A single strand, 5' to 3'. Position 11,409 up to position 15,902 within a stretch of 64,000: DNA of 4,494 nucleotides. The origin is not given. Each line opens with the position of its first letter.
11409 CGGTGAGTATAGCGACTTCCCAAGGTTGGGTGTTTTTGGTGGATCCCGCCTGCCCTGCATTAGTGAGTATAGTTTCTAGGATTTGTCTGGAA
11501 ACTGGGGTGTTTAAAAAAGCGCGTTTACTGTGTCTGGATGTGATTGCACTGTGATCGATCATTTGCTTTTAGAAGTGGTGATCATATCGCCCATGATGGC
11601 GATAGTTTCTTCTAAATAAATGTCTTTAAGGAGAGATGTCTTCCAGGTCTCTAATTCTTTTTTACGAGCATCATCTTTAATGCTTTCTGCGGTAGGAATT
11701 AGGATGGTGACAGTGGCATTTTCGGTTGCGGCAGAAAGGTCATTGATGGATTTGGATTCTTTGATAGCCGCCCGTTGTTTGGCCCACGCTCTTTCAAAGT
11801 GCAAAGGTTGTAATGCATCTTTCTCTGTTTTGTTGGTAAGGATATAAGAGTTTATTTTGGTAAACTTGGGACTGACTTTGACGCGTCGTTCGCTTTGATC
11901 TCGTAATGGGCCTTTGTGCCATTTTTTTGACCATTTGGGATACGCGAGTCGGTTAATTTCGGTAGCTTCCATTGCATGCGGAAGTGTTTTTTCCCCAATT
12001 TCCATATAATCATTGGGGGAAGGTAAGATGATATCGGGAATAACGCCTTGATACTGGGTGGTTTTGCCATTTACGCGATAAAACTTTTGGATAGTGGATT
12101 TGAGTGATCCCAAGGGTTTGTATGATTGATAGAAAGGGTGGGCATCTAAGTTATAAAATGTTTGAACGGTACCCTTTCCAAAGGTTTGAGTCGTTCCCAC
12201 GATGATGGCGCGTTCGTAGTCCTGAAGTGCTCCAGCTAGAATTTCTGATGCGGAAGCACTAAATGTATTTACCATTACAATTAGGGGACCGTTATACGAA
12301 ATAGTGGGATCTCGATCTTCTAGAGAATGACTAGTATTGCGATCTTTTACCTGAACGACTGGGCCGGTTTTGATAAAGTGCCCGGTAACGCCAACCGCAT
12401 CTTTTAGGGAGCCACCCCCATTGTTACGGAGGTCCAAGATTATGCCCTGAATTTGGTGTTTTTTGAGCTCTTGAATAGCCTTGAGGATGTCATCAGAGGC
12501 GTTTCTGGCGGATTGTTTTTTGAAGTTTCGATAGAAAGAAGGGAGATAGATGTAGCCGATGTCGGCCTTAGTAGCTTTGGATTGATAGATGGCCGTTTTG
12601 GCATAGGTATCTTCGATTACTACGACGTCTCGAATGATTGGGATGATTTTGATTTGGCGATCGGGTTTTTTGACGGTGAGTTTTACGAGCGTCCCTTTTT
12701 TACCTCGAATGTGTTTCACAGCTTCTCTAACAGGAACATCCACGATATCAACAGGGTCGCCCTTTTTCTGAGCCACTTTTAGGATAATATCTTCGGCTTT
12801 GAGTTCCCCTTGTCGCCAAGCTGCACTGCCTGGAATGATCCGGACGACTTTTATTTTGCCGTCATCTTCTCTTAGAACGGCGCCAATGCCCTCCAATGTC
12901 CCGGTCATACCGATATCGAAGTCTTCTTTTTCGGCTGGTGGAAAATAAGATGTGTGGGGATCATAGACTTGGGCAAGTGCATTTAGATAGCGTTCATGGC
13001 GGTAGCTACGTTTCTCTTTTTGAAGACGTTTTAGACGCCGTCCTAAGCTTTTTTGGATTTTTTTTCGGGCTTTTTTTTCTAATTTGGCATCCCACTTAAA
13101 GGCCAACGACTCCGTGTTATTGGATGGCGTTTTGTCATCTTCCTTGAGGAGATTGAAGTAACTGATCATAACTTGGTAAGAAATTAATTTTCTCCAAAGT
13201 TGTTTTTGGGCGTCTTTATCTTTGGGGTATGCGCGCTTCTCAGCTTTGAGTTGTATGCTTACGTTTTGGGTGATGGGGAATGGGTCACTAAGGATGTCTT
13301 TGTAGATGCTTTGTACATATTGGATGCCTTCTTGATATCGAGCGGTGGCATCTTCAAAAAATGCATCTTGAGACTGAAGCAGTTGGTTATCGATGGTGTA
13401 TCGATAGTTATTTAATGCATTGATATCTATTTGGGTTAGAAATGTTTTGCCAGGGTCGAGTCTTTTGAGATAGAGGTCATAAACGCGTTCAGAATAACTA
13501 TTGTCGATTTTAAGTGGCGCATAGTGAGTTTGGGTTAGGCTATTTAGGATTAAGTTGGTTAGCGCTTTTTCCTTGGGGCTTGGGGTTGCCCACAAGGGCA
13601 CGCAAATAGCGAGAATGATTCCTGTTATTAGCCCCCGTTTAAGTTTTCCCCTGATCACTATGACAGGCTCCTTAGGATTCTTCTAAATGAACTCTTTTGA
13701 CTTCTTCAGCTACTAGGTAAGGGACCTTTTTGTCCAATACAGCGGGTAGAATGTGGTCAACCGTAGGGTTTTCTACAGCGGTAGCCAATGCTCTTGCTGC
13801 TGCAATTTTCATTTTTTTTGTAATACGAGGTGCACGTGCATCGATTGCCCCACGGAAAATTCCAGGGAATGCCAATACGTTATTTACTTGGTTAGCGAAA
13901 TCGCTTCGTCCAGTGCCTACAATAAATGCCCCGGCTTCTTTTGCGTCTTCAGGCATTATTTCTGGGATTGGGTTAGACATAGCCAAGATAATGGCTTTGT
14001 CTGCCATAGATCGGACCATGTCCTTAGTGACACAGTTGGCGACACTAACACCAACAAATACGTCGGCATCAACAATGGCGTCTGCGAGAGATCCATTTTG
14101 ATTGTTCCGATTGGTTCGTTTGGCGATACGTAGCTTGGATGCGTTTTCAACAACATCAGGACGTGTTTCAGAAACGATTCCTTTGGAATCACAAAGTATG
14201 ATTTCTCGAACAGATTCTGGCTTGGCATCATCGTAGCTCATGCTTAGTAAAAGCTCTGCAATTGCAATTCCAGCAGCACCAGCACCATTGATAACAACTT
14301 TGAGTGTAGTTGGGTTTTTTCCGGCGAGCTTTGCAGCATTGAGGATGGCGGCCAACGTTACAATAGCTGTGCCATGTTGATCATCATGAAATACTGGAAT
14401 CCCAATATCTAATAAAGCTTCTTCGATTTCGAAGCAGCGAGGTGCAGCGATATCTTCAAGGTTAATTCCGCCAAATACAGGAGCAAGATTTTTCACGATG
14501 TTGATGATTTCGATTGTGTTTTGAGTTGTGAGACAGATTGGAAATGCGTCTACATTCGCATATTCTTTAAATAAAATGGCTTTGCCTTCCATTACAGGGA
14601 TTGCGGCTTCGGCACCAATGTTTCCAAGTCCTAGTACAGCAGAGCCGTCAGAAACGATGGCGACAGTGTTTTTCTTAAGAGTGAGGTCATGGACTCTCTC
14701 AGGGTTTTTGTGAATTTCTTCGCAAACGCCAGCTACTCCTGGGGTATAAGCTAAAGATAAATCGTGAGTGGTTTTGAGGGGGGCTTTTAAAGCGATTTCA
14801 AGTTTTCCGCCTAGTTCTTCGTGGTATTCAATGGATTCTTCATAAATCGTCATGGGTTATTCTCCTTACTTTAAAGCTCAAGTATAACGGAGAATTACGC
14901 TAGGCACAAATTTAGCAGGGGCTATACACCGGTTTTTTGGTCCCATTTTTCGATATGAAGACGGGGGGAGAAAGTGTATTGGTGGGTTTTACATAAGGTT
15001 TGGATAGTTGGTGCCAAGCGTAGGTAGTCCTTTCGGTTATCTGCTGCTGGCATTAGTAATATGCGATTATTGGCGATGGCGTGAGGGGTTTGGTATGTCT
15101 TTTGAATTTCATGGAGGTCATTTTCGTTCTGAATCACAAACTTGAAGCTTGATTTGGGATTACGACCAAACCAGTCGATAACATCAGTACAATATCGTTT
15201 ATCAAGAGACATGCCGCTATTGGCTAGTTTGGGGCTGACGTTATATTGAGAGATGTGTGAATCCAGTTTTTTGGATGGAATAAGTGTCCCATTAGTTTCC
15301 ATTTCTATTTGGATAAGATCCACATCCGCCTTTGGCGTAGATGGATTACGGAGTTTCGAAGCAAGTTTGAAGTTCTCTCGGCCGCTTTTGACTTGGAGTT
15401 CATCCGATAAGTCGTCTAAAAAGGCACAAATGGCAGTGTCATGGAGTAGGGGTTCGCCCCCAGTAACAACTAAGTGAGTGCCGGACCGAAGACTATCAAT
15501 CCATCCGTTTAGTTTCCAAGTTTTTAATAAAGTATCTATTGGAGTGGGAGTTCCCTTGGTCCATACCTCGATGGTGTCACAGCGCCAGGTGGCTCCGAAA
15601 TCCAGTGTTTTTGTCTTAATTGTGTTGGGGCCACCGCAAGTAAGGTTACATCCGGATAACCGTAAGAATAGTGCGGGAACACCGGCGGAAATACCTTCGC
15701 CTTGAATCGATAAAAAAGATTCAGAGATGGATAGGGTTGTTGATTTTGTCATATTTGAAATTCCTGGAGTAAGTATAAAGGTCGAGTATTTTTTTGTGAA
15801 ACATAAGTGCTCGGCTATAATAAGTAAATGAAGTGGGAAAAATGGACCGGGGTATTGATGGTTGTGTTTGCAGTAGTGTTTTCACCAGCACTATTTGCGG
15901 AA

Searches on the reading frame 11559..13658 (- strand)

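Call 21: search_protein_families(library=ncbifam, proteins=[window:11559-13658:-], max_evalue=0.00001)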
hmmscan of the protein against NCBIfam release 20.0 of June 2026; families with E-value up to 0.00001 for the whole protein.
window:11559-13658:- (699 aa): 11 families
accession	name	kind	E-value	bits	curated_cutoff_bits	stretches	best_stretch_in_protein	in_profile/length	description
NF008388.1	PRK11186.1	exception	6.1e-127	424.7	825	1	28-693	39-662/663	carboxy terminal-processing peptidase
NF051464.1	tail_spec_CT441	exception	8.7e-104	348.5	700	1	32-569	22-549/645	tail-specific protease Tsp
TIGR00225.1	prc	subfamily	3.1e-85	286.2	218.6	1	216-559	12-328/335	C-terminal processing peptidase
TIGR03900.1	prc_long_Delta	hypoth_equivalog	2.9e-58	197.7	660.95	1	226-546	110-406/973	MXAN_5808 family serine peptidase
NF045590.1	Cterm_S41_CtpC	exception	4.3e-55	187.2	665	1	214-545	76-378/418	carboxyl-terminal processing protease CtpC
NF045588.1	Cterm_S41_CtpA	exception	2e-52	178.4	625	1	210-544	67-375/401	carboxyl-terminal processing protease CtpA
NF045589.1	Cterm_S41_CtpB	exception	3.6e-52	177.4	633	1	212-545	75-380/416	carboxyl-terminal processing protease CtpB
NF052377.1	lmo1851_S41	exception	2.4e-50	171.6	725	1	230-553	81-374/468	lmo1851 family serine protease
NF045591.1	Cterm_S41_CtpZ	exception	1.5e-45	155.6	525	1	212-551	69-380/403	carboxyl-terminal processing protease CtpZ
NF033424.1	chlamy_CPAF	equivalog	9.8e-12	44.2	250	1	450-545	450-538/564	protease-like activity factor CPAF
NF058627.1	S41_Gfo1087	equivalog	3e-11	42.9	455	1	357-423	211-272/489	GFO_1087 family putative carboxy terminal peptidase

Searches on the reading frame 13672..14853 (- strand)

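Call 21: search_protein_families(library=ncbifam, proteins=[window:13672-14853:-], max_evalue=0.00001)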
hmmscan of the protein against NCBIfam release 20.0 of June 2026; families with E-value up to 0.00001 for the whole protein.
window:13672-14853:- (393 aa): 3 families
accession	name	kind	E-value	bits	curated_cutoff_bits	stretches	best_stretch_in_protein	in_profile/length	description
NF009501.0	PRK12861.1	subfamily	7.6e-105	351.6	1178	1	7-367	11-363/764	NADP-dependent malic enzyme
NF010052.0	PRK13529.1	subfamily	8.4e-36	123.7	326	1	130-391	244-533/564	oxaloacetate-decarboxylating malate dehydrogenase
NF041582.1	malolactic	exception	5.5e-21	74.8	850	1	151-373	247-493/536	malolactic enzyme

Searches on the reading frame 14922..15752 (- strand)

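Call 21: search_protein_families(library=ncbifam, proteins=[window:14922-15752:-], max_evalue=0.00001)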
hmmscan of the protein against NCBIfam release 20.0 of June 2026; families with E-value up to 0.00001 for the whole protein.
window:14922-15752:- (276 aa): 5 families
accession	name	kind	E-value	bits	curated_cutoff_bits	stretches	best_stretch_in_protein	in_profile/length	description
TIGR04508.1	queE_Cx14CxxC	equivalog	2.5e-14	53.6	240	1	8-124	2-116/208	7-carboxy-7-deazaguanine synthase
TIGR03963.1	rSAM_QueE_Clost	equivalog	5.9e-14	52.3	260.1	1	9-105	3-79/219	putative 7-carboxy-7-deazaguanine synthase QueE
TIGR04322.1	rSAM_QueE_Ecoli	equivalog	8e-13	48.4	200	1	13-127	1-116/215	7-carboxy-7-deazaguanine synthase QueE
TIGR04349.1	rSAM_QueE_gams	hypoth_equivalog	2.8e-11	43.5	300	1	7-118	1-88/210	7-carboxy-7-deazaguanine synthase QueE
TIGR03365.1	Bsubt_queE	equivalog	3e-10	40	206.1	0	147-223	101-178/238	7-carboxy-7-deazaguanine synthase QueE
